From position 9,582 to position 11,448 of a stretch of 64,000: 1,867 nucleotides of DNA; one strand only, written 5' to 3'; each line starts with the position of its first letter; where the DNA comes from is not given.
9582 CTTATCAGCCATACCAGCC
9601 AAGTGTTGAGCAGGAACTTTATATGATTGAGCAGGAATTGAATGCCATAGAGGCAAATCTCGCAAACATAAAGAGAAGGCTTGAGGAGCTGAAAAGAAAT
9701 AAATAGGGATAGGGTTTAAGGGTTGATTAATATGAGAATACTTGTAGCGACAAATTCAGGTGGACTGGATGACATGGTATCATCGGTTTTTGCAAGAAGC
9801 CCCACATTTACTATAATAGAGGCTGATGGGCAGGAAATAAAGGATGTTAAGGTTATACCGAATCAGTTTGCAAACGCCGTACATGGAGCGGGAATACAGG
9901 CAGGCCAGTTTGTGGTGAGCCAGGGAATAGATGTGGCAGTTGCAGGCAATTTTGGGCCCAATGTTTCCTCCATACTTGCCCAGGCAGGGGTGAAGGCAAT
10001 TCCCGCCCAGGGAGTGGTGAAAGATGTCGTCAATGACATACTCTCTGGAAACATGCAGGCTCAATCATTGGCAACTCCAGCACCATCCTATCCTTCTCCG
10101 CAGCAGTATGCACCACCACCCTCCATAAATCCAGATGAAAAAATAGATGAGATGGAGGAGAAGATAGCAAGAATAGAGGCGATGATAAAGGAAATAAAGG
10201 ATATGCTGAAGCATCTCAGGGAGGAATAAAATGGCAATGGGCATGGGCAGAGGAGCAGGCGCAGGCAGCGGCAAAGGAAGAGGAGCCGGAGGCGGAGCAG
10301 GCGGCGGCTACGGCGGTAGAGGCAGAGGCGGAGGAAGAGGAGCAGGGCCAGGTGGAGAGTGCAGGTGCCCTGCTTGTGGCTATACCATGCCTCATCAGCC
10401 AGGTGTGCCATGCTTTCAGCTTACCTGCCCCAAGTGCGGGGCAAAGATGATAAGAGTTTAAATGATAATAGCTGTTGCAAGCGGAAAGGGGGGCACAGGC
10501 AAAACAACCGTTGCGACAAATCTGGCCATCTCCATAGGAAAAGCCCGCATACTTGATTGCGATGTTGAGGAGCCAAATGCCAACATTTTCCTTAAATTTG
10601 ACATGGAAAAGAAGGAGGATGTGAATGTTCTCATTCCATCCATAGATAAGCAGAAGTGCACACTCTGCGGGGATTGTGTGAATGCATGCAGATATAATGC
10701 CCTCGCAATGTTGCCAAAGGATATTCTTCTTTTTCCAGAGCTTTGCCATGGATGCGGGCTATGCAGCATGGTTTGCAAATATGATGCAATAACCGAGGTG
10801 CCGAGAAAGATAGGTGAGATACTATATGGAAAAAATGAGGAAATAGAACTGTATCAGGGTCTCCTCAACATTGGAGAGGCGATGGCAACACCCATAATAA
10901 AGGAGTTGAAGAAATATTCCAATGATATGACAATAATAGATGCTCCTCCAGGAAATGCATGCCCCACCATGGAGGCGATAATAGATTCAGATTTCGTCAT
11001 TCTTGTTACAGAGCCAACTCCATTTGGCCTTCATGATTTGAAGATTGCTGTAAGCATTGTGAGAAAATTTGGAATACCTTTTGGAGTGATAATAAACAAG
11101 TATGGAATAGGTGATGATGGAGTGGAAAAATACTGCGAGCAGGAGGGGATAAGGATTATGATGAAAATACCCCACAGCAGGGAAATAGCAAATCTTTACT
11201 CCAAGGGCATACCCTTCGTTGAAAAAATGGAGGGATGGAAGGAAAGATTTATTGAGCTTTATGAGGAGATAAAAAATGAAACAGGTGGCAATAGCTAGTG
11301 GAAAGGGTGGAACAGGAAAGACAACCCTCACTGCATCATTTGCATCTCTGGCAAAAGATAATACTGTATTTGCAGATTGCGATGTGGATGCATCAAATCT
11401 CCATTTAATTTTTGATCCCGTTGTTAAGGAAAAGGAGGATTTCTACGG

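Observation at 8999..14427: Ten-gene translationally coupled operon with no assigned function: RHH, two G/Y/W micro-proteins, NifX-like, Gly-rich Zn ribbon, two MinD-ferredoxin ATPases, LEA14-like, CDF-NifX fusion, SAM MTase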

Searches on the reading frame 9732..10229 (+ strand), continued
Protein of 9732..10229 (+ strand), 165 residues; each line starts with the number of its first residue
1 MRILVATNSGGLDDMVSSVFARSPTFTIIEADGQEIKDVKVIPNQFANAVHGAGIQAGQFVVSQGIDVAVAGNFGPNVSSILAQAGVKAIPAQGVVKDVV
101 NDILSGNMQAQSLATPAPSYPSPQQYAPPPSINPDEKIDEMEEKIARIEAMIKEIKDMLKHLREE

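Call 59: find_encoding_contigs(protein=P0185, flank=7000, max_places=1)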
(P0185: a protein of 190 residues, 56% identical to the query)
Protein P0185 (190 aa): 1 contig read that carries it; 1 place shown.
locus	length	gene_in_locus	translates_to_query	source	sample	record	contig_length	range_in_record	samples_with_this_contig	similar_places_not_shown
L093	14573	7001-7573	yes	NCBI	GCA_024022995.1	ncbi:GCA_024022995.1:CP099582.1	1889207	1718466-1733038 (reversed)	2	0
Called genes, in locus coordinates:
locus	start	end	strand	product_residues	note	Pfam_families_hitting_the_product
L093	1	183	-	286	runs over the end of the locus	PF00142:Fer4_NifH (faint), PF01656:CbiA, PF10609:ParA, PF00037:Fer4 (weak), PF12837:Fer4_6 (weak), PF14697:Fer4_21, PF12838:Fer4_7 (weak), PF13187:Fer4_9 (weak), +2 more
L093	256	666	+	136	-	PF02579:Nitro_FeMo-Co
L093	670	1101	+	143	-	PF04191:PEMT (faint)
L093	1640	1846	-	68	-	-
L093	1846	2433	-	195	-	PF02579:Nitro_FeMo-Co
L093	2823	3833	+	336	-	PF00586:AIRS, PF02769:AIRS_C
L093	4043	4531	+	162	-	PF01980:TrmO_N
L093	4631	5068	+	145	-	PF08821:CGGC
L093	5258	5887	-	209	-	PF13489:Methyltransf_23, PF08241:Methyltransf_11, PF08242:Methyltransf_12, PF13649:Methyltransf_25, PF13847:Methyltransf_31, PF01209:Ubie_methyltran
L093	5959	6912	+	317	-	PF04055:Radical_SAM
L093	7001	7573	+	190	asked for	PF02579:Nitro_FeMo-Co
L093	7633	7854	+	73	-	-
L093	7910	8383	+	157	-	-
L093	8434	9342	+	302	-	-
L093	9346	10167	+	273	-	PF00753:Lactamase_B, PF23023:Anti-Pycsar_Apyc1, PF12706:Lactamase_B_2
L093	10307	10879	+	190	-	PF04079:SMC_ScpB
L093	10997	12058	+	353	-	PF01336:tRNA_anti-codon, PF08646:Rep_fac-A_C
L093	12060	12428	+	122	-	-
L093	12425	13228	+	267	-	PF01336:tRNA_anti-codon (weak)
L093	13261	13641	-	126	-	-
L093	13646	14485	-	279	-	PF01040:UbiA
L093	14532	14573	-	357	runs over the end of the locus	PF16575:CLP1_P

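Call 67: search_protein_families(library=pfam, max_evalue=5, proteins=[P0185, L093:1640-1846:-])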
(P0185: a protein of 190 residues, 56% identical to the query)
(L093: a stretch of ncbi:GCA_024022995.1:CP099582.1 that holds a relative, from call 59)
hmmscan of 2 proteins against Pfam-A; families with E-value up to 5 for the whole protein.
P0185 (190 aa): 4 families
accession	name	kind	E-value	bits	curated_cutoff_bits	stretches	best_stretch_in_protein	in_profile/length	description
PF02579.22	Nitro_FeMo-Co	-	7.4e-21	74.7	26.3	1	13-107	2-93/94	Dinitrogenase iron-molybdenum cofactor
PF15722.10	FAM153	-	0.15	12.7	27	1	83-124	61-102/114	FAM153 family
PF15973.10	DUF4766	-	4.7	8.3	27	0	41-164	13-93/115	Domain of unknown function (DUF4766)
PF17253.7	DUF5320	-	5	8.8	27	0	133-173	11-54/99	Family of unknown function (DUF5320)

L093:1640-1846:- (68 aa): 0 families

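Call 86: search_protein_families(library=pfam, max_evalue=5, proteins=[L021:1265-1483:+, L021:571-726:+, L021:136-378:+])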
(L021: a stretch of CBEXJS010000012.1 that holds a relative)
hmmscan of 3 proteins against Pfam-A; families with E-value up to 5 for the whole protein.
L021:1265-1483:+ (72 aa): 17 families
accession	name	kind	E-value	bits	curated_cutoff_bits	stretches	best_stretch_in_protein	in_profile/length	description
PF00037.32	Fer4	-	6e-10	38.9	21.1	1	4-26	2-24/24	4Fe-4S binding domain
PF12838.12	Fer4_7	-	1.9e-07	31.9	27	1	9-33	1-25/52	4Fe-4S dicluster domain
PF13187.11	Fer4_9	-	1.9e-07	31.4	27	2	8-25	35-52/52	4Fe-4S dicluster domain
PF14697.11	Fer4_21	-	5.3e-07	30.1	35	1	3-27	34-59/59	4Fe-4S dicluster domain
PF25160.1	LdpA_Fe-S-bd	-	7.2e-07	29.3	27.6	1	3-28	21-46/49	LdpA Fe-S cluster-binding domain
PF12837.12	Fer4_6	-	1.3e-06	28.5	25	1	3-25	2-24/24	4Fe-4S binding domain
PF12797.12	Fer4_2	-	1.5e-06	28.2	24.5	1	5-21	5-21/22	4Fe-4S binding domain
PF13237.11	Fer4_10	-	5.8e-06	26.6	25.5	1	5-29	4-22/53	4Fe-4S dicluster domain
PF12800.12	Fer4_4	-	1.6e-05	25.2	24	1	8-21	2-15/17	4Fe-4S binding domain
PF13484.11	Fer4_16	-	3.8e-05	24.8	30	1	9-29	1-22/66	4Fe-4S double cluster binding domain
PF13183.11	Fer4_8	-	0.00014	22.7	27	1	8-27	3-17/68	4Fe-4S dicluster domain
PF12798.12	Fer4_3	-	0.00059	20.9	27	1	10-24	1-15/15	4Fe-4S binding domain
PF13534.11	Fer4_17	-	0.0042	18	22.2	1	9-25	1-17/61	4Fe-4S dicluster domain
PF13746.11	Fer4_18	-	0.012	16.2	27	1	7-23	58-74/114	4Fe-4S dicluster domain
PF13370.11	Fer4_13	-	0.013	16.6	24.5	1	7-23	2-19/58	4Fe-4S single cluster domain of Ferredoxin I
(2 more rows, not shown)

L021:571-726:+ (51 aa): 2 families
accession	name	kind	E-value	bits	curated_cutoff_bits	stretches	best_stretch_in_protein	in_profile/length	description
PF17253.7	DUF5320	-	0.00042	21.9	27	1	15-46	68-99/99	Family of unknown function (DUF5320)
PF24922.1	ACBP4_C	-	0.011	16.4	31.2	1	19-50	2-33/105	Acyl-CoA-binding domain-containing protein 4-6, C-terminal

L021:136-378:+ (80 aa): 0 families

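Call 88: predict_structure(alignment_id=A1)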
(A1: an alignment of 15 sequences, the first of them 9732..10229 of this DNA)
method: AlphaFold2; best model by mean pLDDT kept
length: 165 residues; sequences in the alignment: 15
mean_pLDDT: 86.3   pTM: 0.64
mean pLDDT of the five models: 86.3, 84.5, 84.5, 83.9, 83.6
residues with pLDDT >= 90: 104; 70-90: 35; 50-70: 11; < 50: 15
segments of 3 or more residues with pLDDT < 50: 115-129
pLDDT, mean of each block of 10 residues (from residue 1): 97 97 97 96 93 93 97 95 96 97 85 51 47 71 86 88 74
secondary structure, 60 per line:
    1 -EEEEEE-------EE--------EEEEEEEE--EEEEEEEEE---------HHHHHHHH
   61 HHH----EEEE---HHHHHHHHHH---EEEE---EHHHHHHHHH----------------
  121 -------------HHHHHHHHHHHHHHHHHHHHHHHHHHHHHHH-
elements in order: E2-7 E25-32 E35-43 H53-63 E68-71 H75-84 E88-91 H96-104 H134-164

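Call 90: fold_search(model_id=the predicted structure, library=pdb)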
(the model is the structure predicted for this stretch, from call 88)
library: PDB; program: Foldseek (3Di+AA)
matches with E <= 10: 857; with E <= 0.001: 15
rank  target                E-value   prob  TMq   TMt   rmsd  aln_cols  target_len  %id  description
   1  1o13                  2.5e-09  1.00  0.59  0.88   1.6       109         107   32  Crystal structure of a putative dinitrogenase iron-molybdenum cofactor (tm1816) from thermotoga maritima at 1.83 A resol (released 2002-12-18)
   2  2yx6_A                5.8e-09  1.00  0.58  0.85   2.4       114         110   20  Crystal structure of PH0822 (released 2007-10-30)
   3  2yx6_D                7.5e-09  1.00  0.57  0.82   3.2       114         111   19  Crystal structure of PH0822 (released 2007-10-30)
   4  2yx6_C                8.0e-09  1.00  0.56  0.80   3.1       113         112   18  Crystal structure of PH0822 (released 2007-10-30)
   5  1t3v_MODEL_1_A        1.5e-08  1.00  0.61  0.79   1.7       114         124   30  The NMR solution structure of TM1816 (released 2004-12-14)
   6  2yx6_B                2.7e-08  1.00  0.57  0.83   2.5       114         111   19  Crystal structure of PH0822 (released 2007-10-30)
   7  2wfb                  1.1e-07  1.00  0.62  0.84   1.5       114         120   29  High resolution structure of the apo form of the orange protein (ORP) from Desulfovibrio gigas (released 2010-05-26)
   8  1rdu_MODEL_1_A        2.4e-07  1.00  0.56  0.76   2.5       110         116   31  NMR STRUCTURE OF A PUTATIVE NIFB PROTEIN FROM THERMOTOGA (TM1290), WHICH BELONGS TO THE DUF35 FAMILY (released 2004-07-06)
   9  1eo1_MODEL_1_A        6.9e-07  1.00  0.56  0.73   2.5       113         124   29  Solution structure of hypothetical protein MTH1175 from Methanobacterium thermoautotrophicum (released 2000-12-20)
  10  2qtd                  1.4e-05  1.00  0.54  0.82   2.5       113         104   18  Crystal structure of a putative dinitrogenase (mj0327) from methanocaldococcus jannaschii dsm at 1.70 A resolution (released 2007-08-21)
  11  2kla_MODEL_1_A        1.5e-05  1.00  0.53  0.80   2.4       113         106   18  NMR STRUCTURE OF A PUTATIVE DINITROGENASE (MJ0327) FROM METHANOCOCCUS JANNASCHII (released 2009-08-11)
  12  1p90                  3.5e-05  1.00  0.54  0.71   2.2       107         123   10  The Three-dimensional Structure of the Core Domain of NafY from Azotobacter vinelandii determined at 1.8 resolution (released 2003-08-19)
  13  2re2_B                1.1e-04  1.00  0.57  0.76   2.1       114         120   20  CRYSTAL STRUCTURE OF A PUTATIVE IRON-MOLYBDENUM COFACTOR (FEMO-CO) DINITROGENASE (TA1041M) FROM THERMOPLASMA ACIDOPHIL (released 2007-10-09)
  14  2re2_A                1.6e-04  1.00  0.59  0.81   1.8       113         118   19  CRYSTAL STRUCTURE OF A PUTATIVE IRON-MOLYBDENUM COFACTOR (FEMO-CO) DINITROGENASE (TA1041M) FROM THERMOPLASMA ACIDOPHIL (released 2007-10-09)
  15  9ian_F                5.3e-04  1.00  0.50  0.58   3.2       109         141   12  Nitrogenase maturase NifEN in complex with the cofactor chaperone NifX (released 2026-03-04)
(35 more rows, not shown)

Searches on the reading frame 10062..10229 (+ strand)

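Call 86: search_protein_families(library=pfam, max_evalue=5, proteins=[window:10062-10229:+])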
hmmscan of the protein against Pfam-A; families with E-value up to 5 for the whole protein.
window:10062-10229:+ (55 aa): 6 families
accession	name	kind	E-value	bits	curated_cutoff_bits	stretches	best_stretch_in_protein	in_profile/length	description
PF01105.29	EMP24_GP25L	-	0.0022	18.5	25.9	1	21-54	106-139/182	emp24/gp25L/p24 family/GOLD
PF05377.16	FlaC_arch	-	0.011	16.5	27.8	1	27-55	1-29/55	Flagella accessory protein C (FlaC)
PF09278.17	MerR-DNA-bind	-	0.017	16.2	25.4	1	25-47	42-64/65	MerR, DNA binding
PF07097.16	DUF1359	-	0.02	15.5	25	1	22-48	7-33/104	Protein of unknown function (DUF1359)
PF10779.14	XhlA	-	0.073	13.7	34.7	1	26-50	25-49/67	Haemolysin XhlA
PF05531.17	NPV_P10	-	0.12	13.3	29.8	1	25-50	41-66/75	Nucleopolyhedrovirus P10 protein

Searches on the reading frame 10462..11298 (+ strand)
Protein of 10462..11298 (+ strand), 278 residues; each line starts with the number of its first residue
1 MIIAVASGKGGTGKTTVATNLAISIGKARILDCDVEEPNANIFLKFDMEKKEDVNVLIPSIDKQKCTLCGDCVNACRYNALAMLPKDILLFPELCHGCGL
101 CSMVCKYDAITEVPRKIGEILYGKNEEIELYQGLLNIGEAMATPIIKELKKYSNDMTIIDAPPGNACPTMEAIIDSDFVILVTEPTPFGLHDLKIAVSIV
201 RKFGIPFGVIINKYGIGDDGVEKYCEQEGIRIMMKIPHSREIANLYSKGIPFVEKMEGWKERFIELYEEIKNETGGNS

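Call 3: search_protein_families(library=pfam, max_evalue=0.01, proteins=[window:10462-11298:+])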
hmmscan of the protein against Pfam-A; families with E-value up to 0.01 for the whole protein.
window:10462-11298:+ (278 aa): 18 families
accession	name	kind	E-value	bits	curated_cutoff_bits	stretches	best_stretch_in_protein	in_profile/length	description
PF10609.15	ParA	-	1.3e-16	61.3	27.1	2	2-60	5-68/246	NUBPL iron-transfer P-loop NTPase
PF01656.29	CbiA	-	4.2e-14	53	25.4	1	3-252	1-125/125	CobQ/CobB/MinD/ParA nucleotide binding domain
PF13614.12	AAA_31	-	2.8e-13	50.6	27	2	2-90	3-90/177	AAA domain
PF00037.32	Fer4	-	1e-12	47.7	21.1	2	92-111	5-24/24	4Fe-4S binding domain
PF12837.12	Fer4_6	-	1.4e-10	41.1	25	2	58-81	1-24/24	4Fe-4S binding domain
PF12838.12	Fer4_7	-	6e-08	33.5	27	1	65-109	1-52/52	4Fe-4S dicluster domain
PF14697.11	Fer4_21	-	2.1e-07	31.4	35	1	60-111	2-58/59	4Fe-4S dicluster domain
PF12797.12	Fer4_2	-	2.5e-06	27.5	24.5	1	59-77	3-21/22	4Fe-4S binding domain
PF13237.11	Fer4_10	-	7.3e-06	26.3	25.5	1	59-105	2-52/53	4Fe-4S dicluster domain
PF13187.11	Fer4_9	-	9.3e-06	26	27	2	65-110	1-52/52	4Fe-4S dicluster domain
PF13183.11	Fer4_8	-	1.2e-05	26.1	27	0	64-78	52-66/68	4Fe-4S dicluster domain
PF13484.11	Fer4_16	-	0.00017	22.7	30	0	95-113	2-20/66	4Fe-4S double cluster binding domain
PF02374.21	ArsA_ATPase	-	0.0018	18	24.3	0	5-27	5-27/305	Anion-transporting ATPase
PF00142.24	Fer4_NifH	-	0.0019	18.2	25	0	208-273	178-247/271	4Fe-4S iron sulfur cluster binding proteins, NifH/frxC family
PF25160.1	LdpA_Fe-S-bd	-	0.002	18.3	27.6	1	92-114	25-47/49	LdpA Fe-S cluster-binding domain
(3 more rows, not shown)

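Call 8: search_protein_families(library=ncbifam, max_evalue=0.01, proteins=[window:10462-11298:+])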
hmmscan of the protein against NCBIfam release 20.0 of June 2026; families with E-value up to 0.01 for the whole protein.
window:10462-11298:+ (278 aa): 69 families (the best 25 are shown)
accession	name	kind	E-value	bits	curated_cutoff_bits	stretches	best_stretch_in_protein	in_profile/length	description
TIGR01969.1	minD_arch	subfamily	6.6e-18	64.8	201.75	2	1-51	1-53/251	cell division ATPase MinD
NF041136.1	MrpORP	equivalog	1.7e-13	50.6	450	2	3-59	8-69/365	iron-sulfur cluster carrier protein MrpORP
NF041546.1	ParA_partition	equivalog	2.9e-13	49.9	180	2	2-28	1-27/203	ParA family partition ATPase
NF041891.1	hdrA_Methbact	equivalog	1.6e-11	43.1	1300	1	49-123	557-630/762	ferredoxin:CoB-CoM heterodisulfide reductase subunit HdrA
TIGR01968.1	minD_bact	equivalog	3.2e-10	39.8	212.9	1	2-85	3-86/261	septum site-determining protein MinD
TIGR02700.1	flavo_MJ0208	hypoth_equivalog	3e-09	36.5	251.35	1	57-112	140-196/234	dihydromethanopterin reductase (acceptor)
NF040770.1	hetero_SS_HdrA2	exception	4.4e-09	35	1100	1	53-111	566-624/777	CoB-CoM heterodisulfide reductase HdrA2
NF008669.0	PRK11670.1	equivalog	1.5e-07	30.7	348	1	2-41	109-152/369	iron-sulfur cluster carrier protein ApbC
TIGR04105.1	FeFe_hydrog_B1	subfamily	1.8e-07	30.2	450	2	60-84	138-162/462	monomeric [FeFe] hydrogenase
TIGR04041.1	activase_YjjW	hypoth_equivalog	2e-07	30.7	250.2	1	64-113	41-90/276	YjjW family glycine radical enzyme activase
NF041778.1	hetero_SS_HdrA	equivalog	3.3e-07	28.5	1400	1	54-111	577-634/771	ferredoxin:CoB-CoM heterodisulfide reductase subunit HdrA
TIGR03336.1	IOR_alpha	equivalog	5.1e-07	28.4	650.9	1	50-110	536-595/595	indolepyruvate ferredoxin oxidoreductase subunit alpha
NF005415.0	PRK06991.1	equivalog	7.5e-07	29.1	281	1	44-114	65-136/284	electron transport complex subunit RsxB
TIGR02179.1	PorD_KorD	subfamily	8e-07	29.1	60.05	1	56-114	17-76/78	2-oxoacid:acceptor oxidoreductase, delta subunit, pyruvate/2-ketoisovalerate family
TIGR03018.1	pepcterm_TyrKin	hypoth_equivalog_domain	8.1e-07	28.6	230.65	1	2-49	37-89/207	XrtA-associated tyrosine autokinase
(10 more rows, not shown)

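Call 45: search_solved_structures(query=window:10462-11298:+, max_evalue=0.001)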
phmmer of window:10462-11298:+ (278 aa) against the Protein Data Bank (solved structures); distinct sequences matched with E-value up to 0.001: 23.
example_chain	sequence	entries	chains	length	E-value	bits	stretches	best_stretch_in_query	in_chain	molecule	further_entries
1ion_A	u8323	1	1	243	7.1e-15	58.2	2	144-272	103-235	PROBABLE CELL DIVISION INHIBITOR MIND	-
1g3q_A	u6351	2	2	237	7.9e-15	58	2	143-271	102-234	CELL DIVISION INHIBITOR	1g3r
5odc_A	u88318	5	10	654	6e-08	35.5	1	53-111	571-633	Heterodisulfide reductase, subunit A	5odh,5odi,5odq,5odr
1hyq_A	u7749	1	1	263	2.5e-07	33.4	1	3-45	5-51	CELL DIVISION INHIBITOR (MIND-1)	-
7bkb_K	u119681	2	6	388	1.8e-06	30.6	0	60-119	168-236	Formylmethanofuran dehydrogenase, subunit F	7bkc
9sw6_G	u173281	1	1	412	3e-06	29.9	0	60-111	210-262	Polyferredoxin protein MvhB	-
9eri_B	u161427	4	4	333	6.9e-06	28.7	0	58-87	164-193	Na(+)-translocating ferredoxin:NAD(+) oxidoreductase complex subunit B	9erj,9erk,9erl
4rz2_A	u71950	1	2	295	1.2e-05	27.9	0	3-44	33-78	Site-determining protein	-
3vx3_A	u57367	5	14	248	3.4e-05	26.4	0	2-61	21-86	ATPase involved in chromosome partitioning, ParA/MinD family, Mrp homolog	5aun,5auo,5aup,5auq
8zkc_A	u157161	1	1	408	4.3e-05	26.1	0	2-44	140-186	Iron-sulfur cluster carrier protein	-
4rz3_A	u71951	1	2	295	5.8e-05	25.7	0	3-35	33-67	Site-determining protein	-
5c4i_B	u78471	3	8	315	5.9e-05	25.7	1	58-115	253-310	Oxalate oxidoreductase subunit delta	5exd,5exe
7dut_A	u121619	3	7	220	0.00014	24.4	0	1-46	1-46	SOJ protein (Soj)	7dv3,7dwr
6iub_A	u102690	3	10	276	0.00015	24.4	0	2-50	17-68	SpoOJ regulator (Soj)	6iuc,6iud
7np8_A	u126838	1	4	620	0.00016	24.2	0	56-122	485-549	Coenzyme F420-dependent sulfite reductase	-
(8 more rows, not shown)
